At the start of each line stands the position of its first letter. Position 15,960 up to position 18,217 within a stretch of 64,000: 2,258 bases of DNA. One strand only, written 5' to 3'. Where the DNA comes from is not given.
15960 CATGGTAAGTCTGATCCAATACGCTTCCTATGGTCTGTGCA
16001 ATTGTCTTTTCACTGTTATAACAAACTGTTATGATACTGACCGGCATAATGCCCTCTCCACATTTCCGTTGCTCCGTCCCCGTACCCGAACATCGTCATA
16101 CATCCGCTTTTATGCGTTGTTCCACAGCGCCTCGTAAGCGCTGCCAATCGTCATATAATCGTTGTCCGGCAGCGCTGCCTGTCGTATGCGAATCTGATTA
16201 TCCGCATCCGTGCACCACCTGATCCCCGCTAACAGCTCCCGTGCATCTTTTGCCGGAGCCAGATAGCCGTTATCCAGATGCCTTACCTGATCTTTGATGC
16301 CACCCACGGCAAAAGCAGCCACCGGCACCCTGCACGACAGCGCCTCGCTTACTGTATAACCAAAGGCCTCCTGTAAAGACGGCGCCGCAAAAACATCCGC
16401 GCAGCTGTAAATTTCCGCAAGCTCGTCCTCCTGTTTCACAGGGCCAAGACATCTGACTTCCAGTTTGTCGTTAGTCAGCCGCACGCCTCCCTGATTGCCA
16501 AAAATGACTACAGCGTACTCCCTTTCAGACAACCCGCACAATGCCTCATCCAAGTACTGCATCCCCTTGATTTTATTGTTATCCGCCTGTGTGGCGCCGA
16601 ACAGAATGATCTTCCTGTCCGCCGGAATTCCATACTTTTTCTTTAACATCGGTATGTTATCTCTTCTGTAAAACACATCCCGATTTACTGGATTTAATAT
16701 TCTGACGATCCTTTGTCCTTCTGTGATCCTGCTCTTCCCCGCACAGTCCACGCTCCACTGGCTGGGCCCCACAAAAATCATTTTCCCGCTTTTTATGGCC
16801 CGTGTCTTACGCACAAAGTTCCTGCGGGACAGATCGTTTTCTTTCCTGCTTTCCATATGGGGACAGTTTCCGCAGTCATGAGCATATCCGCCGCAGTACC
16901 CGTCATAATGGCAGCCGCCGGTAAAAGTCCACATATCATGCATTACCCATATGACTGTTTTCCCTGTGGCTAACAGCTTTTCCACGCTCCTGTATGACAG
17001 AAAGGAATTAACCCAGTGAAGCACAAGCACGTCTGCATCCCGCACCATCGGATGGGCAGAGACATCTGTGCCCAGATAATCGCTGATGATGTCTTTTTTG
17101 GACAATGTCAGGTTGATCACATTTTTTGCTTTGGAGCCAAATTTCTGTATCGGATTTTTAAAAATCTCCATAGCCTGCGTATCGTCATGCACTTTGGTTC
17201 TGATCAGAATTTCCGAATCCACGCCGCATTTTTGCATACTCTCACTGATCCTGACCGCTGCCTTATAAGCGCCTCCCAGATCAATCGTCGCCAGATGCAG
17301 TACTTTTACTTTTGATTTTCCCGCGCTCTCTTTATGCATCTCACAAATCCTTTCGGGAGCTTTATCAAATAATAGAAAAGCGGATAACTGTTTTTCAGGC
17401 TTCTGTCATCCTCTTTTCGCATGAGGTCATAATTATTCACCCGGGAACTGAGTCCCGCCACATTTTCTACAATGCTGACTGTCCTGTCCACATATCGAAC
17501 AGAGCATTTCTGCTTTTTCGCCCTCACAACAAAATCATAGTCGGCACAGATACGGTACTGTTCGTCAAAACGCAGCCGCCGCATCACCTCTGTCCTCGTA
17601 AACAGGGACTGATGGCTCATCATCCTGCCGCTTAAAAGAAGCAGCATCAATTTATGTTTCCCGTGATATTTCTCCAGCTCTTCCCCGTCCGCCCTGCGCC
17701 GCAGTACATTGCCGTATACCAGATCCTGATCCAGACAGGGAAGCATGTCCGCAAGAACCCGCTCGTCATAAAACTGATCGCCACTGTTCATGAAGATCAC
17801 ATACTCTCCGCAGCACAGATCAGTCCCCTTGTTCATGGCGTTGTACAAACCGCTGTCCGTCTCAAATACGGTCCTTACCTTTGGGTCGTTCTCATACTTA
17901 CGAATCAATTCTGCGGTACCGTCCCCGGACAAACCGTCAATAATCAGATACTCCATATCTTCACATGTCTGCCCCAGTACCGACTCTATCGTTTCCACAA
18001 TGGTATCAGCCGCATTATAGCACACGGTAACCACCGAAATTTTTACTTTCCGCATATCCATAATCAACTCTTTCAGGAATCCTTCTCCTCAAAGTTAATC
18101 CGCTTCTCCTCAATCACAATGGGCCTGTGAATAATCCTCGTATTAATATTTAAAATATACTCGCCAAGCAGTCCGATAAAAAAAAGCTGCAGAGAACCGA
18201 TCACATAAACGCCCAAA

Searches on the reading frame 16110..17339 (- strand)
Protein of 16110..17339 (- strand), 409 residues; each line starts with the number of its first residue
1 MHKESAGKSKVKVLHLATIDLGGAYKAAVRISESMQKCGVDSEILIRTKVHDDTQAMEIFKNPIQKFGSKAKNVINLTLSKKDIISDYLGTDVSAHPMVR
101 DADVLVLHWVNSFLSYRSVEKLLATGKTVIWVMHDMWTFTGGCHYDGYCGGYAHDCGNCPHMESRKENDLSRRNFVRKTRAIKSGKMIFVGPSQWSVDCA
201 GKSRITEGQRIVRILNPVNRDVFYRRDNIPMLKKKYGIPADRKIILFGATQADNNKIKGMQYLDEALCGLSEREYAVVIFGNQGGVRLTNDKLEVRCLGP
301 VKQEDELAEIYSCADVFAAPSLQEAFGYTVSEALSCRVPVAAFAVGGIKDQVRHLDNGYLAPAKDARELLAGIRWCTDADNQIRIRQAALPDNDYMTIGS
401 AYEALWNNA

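Call 54: search_protein_families(library=pfam, proteins=[window:16110-17339:-], max_evalue=0.001)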
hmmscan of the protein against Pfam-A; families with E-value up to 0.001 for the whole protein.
window:16110-17339:- (409 aa): 3 families
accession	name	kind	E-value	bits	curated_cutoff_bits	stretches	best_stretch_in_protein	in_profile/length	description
PF13692.12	Glyco_trans_1_4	-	5.7e-21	75.7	27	1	244-375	4-138/142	Glycosyl transferases group 1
PF00534.26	Glycos_transf_1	-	4.2e-20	72.4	26.4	1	232-376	5-155/172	Glycosyl transferases group 1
PF20706.3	GT4-conflict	-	0.00024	20.7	26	1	293-341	261-309/385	Family 4 Glycosyltransferase in conflict systems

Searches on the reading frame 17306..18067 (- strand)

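Call 54: search_protein_families(library=pfam, proteins=[window:17306-18067:-], max_evalue=0.001)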
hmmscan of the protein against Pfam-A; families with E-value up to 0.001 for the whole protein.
window:17306-18067:- (253 aa): 2 families
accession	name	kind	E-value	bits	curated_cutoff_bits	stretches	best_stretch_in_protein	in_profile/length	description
PF00535.33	Glycos_transf_2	-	2.6e-23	83.2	23.3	1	11-146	1-140/168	Glycosyl transferase family 2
PF10111.15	Glyco_tranf_2_2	-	0.00013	22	27.3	1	11-109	1-103/276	Glycosyltransferase like family 2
